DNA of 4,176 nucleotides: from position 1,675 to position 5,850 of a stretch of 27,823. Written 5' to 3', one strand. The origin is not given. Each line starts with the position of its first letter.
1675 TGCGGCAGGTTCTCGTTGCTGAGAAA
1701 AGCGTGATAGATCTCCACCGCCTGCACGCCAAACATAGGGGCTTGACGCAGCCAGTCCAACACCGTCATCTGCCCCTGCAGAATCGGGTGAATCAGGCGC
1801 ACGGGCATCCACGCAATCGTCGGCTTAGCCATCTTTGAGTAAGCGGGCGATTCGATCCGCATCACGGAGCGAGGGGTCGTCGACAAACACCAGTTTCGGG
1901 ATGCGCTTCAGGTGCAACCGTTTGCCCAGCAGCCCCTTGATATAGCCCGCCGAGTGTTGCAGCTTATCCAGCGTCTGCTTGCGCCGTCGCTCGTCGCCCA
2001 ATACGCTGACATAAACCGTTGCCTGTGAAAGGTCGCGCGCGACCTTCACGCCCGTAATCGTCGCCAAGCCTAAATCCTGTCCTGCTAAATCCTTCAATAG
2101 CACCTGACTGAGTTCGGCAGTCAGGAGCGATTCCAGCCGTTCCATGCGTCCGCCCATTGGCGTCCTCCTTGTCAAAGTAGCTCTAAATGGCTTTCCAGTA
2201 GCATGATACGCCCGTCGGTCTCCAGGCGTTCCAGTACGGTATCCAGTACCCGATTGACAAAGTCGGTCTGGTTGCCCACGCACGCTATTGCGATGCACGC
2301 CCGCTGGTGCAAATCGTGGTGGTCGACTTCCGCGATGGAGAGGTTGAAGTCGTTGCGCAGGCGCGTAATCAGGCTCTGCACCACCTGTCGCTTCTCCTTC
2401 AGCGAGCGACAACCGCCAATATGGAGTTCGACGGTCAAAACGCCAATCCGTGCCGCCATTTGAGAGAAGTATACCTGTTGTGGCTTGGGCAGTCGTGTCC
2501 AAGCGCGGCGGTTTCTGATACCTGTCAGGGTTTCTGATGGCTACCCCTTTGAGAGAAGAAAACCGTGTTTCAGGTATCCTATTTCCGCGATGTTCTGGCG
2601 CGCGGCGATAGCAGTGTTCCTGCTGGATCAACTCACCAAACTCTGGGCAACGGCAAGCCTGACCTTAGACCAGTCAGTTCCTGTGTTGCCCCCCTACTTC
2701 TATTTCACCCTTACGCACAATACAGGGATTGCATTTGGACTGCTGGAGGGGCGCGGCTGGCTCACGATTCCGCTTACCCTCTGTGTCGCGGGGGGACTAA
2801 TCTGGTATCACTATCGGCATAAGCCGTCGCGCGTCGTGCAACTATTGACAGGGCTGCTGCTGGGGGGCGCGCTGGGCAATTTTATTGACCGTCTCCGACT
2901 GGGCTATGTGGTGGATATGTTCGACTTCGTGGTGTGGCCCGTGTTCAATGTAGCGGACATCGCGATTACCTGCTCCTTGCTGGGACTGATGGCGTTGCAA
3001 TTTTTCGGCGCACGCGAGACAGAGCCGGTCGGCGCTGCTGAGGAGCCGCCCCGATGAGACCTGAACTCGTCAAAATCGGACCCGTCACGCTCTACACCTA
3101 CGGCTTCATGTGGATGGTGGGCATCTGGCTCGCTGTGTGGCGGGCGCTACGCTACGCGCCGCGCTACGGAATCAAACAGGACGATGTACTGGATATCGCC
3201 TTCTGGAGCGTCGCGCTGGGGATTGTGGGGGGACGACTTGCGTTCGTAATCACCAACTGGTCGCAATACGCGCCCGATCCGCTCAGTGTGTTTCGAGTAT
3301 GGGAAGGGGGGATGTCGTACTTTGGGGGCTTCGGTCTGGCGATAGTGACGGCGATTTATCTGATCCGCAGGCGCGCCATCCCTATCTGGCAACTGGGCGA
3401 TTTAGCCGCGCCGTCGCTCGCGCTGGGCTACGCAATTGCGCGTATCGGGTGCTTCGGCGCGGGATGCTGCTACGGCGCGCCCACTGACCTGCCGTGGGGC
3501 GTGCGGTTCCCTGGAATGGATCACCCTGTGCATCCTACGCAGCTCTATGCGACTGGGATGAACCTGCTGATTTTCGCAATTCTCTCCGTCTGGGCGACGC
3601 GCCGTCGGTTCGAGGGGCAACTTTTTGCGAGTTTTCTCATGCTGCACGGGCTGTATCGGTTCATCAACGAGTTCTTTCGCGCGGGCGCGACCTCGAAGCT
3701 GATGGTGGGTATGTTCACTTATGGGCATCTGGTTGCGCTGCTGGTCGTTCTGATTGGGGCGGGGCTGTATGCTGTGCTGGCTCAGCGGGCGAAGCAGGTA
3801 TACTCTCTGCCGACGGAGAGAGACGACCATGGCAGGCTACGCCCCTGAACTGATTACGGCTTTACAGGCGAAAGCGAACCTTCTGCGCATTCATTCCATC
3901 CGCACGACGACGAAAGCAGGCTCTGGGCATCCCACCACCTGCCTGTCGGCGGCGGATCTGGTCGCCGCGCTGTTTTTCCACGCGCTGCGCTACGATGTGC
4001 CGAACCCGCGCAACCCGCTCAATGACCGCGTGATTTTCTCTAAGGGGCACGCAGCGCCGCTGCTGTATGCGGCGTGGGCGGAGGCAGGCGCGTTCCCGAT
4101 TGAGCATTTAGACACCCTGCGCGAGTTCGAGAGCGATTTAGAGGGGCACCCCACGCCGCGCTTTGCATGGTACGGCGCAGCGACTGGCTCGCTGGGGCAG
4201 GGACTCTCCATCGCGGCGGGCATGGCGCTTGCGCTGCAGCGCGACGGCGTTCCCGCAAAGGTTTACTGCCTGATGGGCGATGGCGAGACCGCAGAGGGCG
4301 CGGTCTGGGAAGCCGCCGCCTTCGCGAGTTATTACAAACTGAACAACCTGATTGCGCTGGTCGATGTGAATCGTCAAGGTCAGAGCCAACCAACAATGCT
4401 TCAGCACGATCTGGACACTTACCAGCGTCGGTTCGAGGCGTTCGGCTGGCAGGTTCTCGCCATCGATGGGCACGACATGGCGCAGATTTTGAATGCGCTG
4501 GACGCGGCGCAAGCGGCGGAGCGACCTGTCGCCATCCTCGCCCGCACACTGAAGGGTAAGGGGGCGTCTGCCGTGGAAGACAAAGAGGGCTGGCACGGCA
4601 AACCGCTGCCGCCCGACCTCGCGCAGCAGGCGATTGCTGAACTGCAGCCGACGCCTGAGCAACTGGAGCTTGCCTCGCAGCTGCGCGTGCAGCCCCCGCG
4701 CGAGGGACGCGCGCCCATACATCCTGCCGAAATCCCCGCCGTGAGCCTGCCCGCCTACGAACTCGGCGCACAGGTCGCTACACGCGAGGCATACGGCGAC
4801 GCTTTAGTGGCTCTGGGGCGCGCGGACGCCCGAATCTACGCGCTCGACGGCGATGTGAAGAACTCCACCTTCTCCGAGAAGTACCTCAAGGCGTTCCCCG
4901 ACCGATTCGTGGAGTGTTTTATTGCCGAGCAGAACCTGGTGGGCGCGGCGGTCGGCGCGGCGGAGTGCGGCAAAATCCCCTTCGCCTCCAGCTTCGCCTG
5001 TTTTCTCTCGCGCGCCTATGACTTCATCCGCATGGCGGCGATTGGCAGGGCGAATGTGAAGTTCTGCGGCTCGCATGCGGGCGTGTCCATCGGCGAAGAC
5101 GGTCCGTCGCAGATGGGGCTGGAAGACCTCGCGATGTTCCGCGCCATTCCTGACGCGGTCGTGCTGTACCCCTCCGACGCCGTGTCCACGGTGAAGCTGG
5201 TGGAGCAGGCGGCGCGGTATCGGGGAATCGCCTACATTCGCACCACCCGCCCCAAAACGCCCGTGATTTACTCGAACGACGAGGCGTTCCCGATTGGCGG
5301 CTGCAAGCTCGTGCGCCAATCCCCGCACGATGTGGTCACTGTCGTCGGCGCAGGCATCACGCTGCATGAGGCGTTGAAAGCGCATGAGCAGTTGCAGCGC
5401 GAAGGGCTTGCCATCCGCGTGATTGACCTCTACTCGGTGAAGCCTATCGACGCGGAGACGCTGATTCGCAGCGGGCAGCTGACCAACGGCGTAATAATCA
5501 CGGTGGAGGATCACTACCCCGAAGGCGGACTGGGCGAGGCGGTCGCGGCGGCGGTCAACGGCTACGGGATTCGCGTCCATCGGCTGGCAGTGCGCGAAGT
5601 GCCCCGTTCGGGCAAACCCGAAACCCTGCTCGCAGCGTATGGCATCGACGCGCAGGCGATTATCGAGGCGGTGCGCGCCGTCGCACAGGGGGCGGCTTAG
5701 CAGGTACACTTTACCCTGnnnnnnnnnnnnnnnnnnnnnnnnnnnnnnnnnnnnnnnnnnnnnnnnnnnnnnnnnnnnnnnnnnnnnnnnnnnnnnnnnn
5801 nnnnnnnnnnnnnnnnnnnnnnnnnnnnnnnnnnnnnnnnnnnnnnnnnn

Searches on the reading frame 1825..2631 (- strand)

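Call 60: search_protein_families(library=pfam, proteins=[window:1825-2631:-], max_evalue=0.001)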
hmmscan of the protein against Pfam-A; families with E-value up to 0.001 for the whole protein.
window:1825-2631:- (268 aa): 1 family
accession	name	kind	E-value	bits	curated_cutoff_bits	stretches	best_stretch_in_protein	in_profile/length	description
PF02033.23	RBFA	-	1.6e-27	96.3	34.7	1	162-265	1-105/105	Ribosome-binding factor A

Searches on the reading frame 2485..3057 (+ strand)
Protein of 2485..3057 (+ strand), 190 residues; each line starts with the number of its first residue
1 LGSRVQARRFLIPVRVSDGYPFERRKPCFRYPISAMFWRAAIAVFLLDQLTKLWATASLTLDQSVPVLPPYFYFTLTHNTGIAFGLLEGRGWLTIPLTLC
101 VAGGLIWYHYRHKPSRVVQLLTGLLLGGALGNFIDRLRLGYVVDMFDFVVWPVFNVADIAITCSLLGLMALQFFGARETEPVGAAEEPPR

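Call 60: search_protein_families(library=pfam, proteins=[window:2485-3057:+], max_evalue=0.001)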
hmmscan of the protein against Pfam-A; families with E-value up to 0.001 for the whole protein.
window:2485-3057:+ (190 aa): 1 family
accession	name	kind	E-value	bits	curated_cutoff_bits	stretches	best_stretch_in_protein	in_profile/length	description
PF01252.23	Peptidase_A8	-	6.2e-40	137.1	25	1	41-173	2-141/142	Signal peptidase (SPase) II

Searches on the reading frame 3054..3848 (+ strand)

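Call 60: search_protein_families(library=pfam, proteins=[window:3054-3848:+], max_evalue=0.001)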
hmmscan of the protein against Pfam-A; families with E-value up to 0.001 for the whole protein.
window:3054-3848:+ (264 aa): 1 family
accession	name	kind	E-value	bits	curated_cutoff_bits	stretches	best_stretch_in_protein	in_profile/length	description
PF01790.23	LGT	-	2.3e-62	210.9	24.9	1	3-240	1-239/240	Prolipoprotein diacylglyceryl transferase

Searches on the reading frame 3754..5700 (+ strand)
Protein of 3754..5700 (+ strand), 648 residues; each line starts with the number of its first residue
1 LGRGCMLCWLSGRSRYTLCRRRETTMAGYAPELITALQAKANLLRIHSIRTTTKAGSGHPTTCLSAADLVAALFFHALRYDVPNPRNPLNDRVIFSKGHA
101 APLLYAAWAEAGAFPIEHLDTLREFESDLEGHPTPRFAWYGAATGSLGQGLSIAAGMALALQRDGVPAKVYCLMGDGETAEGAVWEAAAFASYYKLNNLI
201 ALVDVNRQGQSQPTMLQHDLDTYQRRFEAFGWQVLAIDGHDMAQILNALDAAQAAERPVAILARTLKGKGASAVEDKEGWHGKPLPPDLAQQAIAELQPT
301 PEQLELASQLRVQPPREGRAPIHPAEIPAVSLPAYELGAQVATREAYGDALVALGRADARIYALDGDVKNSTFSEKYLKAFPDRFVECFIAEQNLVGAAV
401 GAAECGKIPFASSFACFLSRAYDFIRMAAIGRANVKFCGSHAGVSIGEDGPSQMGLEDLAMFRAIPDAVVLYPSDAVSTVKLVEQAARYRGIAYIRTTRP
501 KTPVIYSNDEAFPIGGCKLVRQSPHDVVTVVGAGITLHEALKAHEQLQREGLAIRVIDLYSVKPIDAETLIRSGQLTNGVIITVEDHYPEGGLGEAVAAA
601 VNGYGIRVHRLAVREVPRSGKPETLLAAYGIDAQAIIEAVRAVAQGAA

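Call 60: search_protein_families(library=pfam, proteins=[window:3754-5700:+], max_evalue=0.001)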
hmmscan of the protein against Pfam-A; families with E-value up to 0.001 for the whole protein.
window:3754-5700:+ (648 aa): 6 families
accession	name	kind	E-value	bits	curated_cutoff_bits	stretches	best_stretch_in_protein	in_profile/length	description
PF02779.29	Transket_pyr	-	2e-45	155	27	1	340-502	2-172/174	Transketolase, pyrimidine binding domain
PF00456.26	Transketolase_N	-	4.2e-44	151.3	22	1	39-291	4-269/334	Transketolase, thiamine diphosphate binding domain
PF02780.25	Transketolase_C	-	2.7e-27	95.6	25.9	1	520-636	4-124/124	Transketolase, C-terminal domain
PF00676.26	E1_dh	-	3.3e-12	46.4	22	1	145-253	101-208/300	Dehydrogenase E1 component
PF13292.11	DXP_synthase_N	-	5.9e-09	36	21.2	1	37-205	18-171/274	1-deoxy-D-xylulose-5-phosphate synthase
PF02775.26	TPP_enzyme_C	-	8.8e-05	22.8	21.9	1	142-254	25-142/151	Thiamine pyrophosphate enzyme, C-terminal TPP binding domain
